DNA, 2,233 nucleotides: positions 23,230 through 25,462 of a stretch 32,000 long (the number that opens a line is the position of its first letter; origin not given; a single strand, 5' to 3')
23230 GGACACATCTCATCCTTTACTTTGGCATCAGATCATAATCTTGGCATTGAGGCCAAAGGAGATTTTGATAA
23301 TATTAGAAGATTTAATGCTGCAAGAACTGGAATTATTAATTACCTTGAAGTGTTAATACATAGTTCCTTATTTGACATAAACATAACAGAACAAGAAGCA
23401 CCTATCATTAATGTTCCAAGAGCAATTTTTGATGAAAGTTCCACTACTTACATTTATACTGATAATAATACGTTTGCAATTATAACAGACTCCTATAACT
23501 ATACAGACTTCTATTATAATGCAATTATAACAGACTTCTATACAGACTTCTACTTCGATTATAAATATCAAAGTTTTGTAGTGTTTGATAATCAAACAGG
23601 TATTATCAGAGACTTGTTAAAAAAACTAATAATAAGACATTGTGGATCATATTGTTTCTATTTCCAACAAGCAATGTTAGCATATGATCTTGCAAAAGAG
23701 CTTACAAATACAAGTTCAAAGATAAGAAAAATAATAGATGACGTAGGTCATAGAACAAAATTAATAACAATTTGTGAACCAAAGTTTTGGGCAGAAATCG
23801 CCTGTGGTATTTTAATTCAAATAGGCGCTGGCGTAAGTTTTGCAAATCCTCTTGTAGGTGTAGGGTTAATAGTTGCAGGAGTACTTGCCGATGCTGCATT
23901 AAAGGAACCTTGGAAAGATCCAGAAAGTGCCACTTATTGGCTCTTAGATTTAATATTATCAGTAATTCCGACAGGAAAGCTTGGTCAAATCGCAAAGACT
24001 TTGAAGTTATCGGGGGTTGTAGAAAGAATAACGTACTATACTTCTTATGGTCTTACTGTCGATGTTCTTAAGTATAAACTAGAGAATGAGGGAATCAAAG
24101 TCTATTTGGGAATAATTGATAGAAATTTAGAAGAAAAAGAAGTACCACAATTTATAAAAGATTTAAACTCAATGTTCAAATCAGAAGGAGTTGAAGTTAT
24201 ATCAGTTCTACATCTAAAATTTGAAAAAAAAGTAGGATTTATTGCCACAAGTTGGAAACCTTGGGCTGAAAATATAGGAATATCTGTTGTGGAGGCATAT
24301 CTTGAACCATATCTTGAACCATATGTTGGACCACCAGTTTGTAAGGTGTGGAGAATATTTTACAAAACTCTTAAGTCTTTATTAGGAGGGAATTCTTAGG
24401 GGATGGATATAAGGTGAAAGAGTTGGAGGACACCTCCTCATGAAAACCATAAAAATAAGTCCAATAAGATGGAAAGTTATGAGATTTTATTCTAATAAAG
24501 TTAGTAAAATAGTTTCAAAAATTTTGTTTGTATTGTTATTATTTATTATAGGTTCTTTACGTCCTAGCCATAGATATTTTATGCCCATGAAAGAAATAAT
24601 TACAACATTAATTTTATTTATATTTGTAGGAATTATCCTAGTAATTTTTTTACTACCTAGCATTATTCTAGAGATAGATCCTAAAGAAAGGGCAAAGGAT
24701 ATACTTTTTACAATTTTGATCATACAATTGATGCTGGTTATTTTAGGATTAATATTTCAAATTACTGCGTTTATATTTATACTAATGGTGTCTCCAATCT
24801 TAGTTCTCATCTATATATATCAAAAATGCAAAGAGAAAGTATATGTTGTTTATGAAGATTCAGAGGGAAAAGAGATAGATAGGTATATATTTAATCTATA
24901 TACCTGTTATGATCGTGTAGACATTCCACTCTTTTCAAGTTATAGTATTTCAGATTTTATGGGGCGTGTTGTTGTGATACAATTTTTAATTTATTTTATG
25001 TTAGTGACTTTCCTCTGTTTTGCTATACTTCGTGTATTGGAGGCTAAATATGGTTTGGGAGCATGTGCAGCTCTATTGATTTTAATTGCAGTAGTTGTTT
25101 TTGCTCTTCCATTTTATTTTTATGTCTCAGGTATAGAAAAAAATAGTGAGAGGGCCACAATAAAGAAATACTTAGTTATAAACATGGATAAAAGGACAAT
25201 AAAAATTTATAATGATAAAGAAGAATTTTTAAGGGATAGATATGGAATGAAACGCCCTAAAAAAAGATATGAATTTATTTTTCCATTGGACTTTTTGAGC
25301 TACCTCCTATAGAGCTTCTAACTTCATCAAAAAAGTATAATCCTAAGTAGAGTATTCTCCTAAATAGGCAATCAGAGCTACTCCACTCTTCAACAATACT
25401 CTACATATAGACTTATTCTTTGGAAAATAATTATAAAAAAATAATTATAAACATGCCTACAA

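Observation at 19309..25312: Possible archaeal polymorphic-toxin-like locus: giant secreted repeat protein with a membrane-active-looking C-terminus followed by a polytopic membrane paralog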

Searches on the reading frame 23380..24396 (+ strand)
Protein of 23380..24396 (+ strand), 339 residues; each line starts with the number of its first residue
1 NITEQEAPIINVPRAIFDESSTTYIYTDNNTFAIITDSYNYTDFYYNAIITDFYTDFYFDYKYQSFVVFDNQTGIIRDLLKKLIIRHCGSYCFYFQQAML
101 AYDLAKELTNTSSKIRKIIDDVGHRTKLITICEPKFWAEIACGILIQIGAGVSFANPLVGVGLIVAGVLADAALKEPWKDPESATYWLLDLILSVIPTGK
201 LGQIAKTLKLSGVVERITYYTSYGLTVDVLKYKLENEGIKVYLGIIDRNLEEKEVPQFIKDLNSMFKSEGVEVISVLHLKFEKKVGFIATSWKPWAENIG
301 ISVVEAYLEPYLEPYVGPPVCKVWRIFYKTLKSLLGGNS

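Call 22: search_protein_families(library=pfam, proteins=[window:23380-24396:+], max_evalue=10)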
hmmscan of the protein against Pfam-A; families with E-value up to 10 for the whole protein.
window:23380-24396:+ (339 aa): 1 family
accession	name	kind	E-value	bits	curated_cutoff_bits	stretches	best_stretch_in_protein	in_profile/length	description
PF21781.2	DUF6876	-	0.032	14.7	27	1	18-49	71-102/117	Family of unknown function (DUF6876)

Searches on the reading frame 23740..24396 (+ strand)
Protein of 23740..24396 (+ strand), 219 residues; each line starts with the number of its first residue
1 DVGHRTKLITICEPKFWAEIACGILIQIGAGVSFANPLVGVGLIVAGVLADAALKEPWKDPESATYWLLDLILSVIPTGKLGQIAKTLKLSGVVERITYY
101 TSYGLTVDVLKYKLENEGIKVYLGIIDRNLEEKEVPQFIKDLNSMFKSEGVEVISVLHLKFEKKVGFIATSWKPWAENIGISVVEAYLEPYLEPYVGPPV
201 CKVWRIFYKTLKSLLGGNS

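Call 22: search_protein_families(library=pfam, proteins=[window:23740-24396:+], max_evalue=10)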
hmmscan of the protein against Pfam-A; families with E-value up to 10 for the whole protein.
window:23740-24396:+ (219 aa): 0 families

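Call 86: search_solved_structures(query=window:23740-24396:+, max_evalue=1)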
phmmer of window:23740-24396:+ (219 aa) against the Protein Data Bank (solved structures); distinct sequences matched with E-value up to 1: 2.
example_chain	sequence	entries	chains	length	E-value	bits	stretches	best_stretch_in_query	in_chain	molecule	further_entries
1vq0_A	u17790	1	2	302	0.047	16.8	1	82-171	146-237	33 kDa chaperonin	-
2zze_A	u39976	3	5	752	0.51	13.4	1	88-123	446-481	Alanyl-tRNA synthetase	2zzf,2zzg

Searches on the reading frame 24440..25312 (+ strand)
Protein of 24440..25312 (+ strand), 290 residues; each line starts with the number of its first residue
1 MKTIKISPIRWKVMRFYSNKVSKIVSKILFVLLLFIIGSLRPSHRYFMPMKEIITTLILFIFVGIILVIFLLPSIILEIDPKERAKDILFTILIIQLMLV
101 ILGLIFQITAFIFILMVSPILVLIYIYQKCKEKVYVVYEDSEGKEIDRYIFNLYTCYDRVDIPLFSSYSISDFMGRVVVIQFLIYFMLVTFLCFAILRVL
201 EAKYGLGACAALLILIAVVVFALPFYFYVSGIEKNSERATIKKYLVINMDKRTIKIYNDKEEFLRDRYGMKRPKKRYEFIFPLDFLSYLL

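Call 4: search_protein_families(library=pfam, proteins=[window:24440-25312:+], max_evalue=1)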
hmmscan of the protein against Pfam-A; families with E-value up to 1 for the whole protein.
window:24440-25312:+ (290 aa): 0 families

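Call 5: search_protein_families(library=ncbifam, proteins=[window:24440-25312:+], max_evalue=1)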
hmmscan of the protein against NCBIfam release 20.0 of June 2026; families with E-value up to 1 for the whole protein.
window:24440-25312:+ (290 aa): 0 families

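Call 14: find_homologous_proteins(query=window:24440-25312:+, max_evalue=0.01)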
Query window:24440-25312:+ (290 aa): 2 proteins with E <= 0.01 among 5782 candidates.
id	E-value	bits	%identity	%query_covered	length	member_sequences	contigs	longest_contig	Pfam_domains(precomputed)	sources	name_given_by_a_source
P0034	9.6e-176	601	100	100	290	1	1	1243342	-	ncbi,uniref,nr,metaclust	ncbi:hypothetical protein Mfer_1153 [Methanothermus fervidus DSM 2088]|uniref:Uncharacterized protei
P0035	1.8e-21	95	31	94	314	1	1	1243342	-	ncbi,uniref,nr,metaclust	ncbi:hypothetical protein Mfer_1146 [Methanothermus fervidus DSM 2088]|uniref:Uncharacterized protei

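Call 21: find_encoding_contigs(protein=P0034, flank=10000, max_places=3)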
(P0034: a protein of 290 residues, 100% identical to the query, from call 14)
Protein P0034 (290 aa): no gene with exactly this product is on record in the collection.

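Call 77: search_protein_families(library=pfam, proteins=[window:24440-25312:+], max_evalue=0.1)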
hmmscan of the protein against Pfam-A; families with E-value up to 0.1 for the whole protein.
window:24440-25312:+ (290 aa): 0 families

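Call 87: search_solved_structures(query=A4, max_evalue=1)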
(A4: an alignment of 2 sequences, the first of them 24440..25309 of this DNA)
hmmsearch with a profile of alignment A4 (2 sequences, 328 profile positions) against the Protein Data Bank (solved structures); distinct sequences matched with E-value up to 1: 0.

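Call 88: search_protein_families(library=padloc, proteins=[window:24440-25312:+], max_evalue=0.1)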
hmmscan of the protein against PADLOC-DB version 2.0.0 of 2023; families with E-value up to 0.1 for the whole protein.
window:24440-25312:+ (290 aa): 0 families

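Call 89: search_protein_families(library=phrogs, proteins=[window:24440-25312:+], max_evalue=0.1)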
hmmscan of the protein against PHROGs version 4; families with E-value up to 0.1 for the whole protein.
window:24440-25312:+ (290 aa): 0 families

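Call 90: predict_structure(alignment_id=A4)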
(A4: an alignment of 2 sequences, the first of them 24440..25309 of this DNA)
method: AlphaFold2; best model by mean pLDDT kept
length: 290 residues; sequences in the alignment: 2
mean_pLDDT: 56.4   pTM: 0.42
mean pLDDT of the five models: 56.4, 52.6, 51.8, 51.7, 50.4
residues with pLDDT >= 90: 0; 70-90: 48; 50-70: 156; < 50: 86
segments of 3 or more residues with pLDDT < 50: 19-24, 34-53, 155-181, 229-237, 276-290
pLDDT, mean of each block of 10 residues (from residue 1): 72 55 50 47 39 53 57 53 61 60 55 53 55 74 77 50 39 43 52 56 59 61 51 48 76 80 77 51 30
secondary structure, 60 per line:
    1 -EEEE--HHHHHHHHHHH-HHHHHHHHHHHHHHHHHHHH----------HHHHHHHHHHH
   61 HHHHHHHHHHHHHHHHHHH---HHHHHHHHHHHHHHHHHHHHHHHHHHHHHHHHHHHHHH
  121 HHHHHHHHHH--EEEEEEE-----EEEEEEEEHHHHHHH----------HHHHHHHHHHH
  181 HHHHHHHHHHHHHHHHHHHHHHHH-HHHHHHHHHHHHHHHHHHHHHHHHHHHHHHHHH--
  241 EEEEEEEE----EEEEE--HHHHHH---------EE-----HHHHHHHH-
elements in order: E2-5 H8-18 H20-39 H50-79 H83-130 E133-139 E145-152 H153-159 H170-204 H206-238 E241-248 E253-257 H260-265 H282-289

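Call 92: fold_search(model_id=the predicted structure, library=pdb)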
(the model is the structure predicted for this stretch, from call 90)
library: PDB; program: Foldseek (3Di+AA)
matches with E <= 10: 145; with E <= 0.001: 0
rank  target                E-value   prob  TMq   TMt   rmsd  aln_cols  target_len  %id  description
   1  1mwk_B                1.8e+00  0.03  0.12  0.11  16.7       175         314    8  ParM from plasmid R1 APO form (released 2003-01-28)
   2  4gqy_B                2.0e+00  0.04  0.08  0.15   8.7        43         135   19  Crystal structure of CBSX2 in complex with AMP (released 2013-07-24)
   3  2p9m_C                2.3e+00  0.04  0.08  0.16   9.7        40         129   18  Crystal structure of conserved hypothetical protein MJ0922 from Methanocaldococcus jannaschii DSM 2661 (released 2007-07-03)
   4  5iip_B                2.3e+00  0.03  0.07  0.15   9.7        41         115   10  Staphylococcus aureus OpuCA (released 2016-08-24)
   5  8pv1_Ch               2.6e+00  0.08  0.08  0.05   1.4        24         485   21  Chaetomium thermophilum pre-60S State 6 - pre-5S rotation - L1 intermediate - composite structure (released 2023-11-15)
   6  2emq_A                2.6e+00  0.04  0.07  0.13   8.3        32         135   22  Hypothetical Conserved Protein (GK1048) from Geobacillus Kaustophilus (released 2007-10-02)
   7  7ado_I                2.8e+00  0.12  0.08  0.16   2.1        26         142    8  Cryo-EM structure of human ER membrane protein complex in lipid nanodiscs (released 2020-12-02)
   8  4ilh_B                2.8e+00  0.03  0.10  0.10   5.3        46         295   17  Crystal structure of an Aar2p C-terminal deletion mutant in conplex with Prp8p RNaseH (released 2013-03-27)
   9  4urq_V                2.8e+00  0.02  0.06  0.10  20.6        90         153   14  Crystal Structure of GGDEF domain (I site mutant) from T.maritima (released 2014-10-08)
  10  6ww7_I                3.0e+00  0.12  0.09  0.16   2.4        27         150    7  Structure of the human ER membrane protein complex in a lipid nanodisc (released 2020-05-27)
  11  3oco_A                3.0e+00  0.04  0.08  0.15   8.5        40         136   20  The crystal structure of a Hemolysin-like protein containing CBS domain of Oenococcus oeni PSU (released 2010-10-06)
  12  4urq_U                3.0e+00  0.02  0.06  0.10  20.6        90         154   14  Crystal Structure of GGDEF domain (I site mutant) from T.maritima (released 2014-10-08)
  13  7ktx_H                3.2e+00  0.11  0.08  0.17   5.4        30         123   10  Cryo-EM structure of Saccharomyces cerevisiae ER membrane protein complex bound to a Fab in DDM detergent (released 2020-12-02)
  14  7adp_I                3.2e+00  0.10  0.08  0.17   2.1        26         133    8  Cryo-EM structure of human ER membrane protein complex in GDN detergent (released 2020-12-02)
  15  7coi_B                3.2e+00  0.02  0.11  0.13  19.9        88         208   16  Crystal structure of the b-carbonic anhydrase CafA of the fungal pathogen Aspergillus fumigatus (released 2020-10-14)
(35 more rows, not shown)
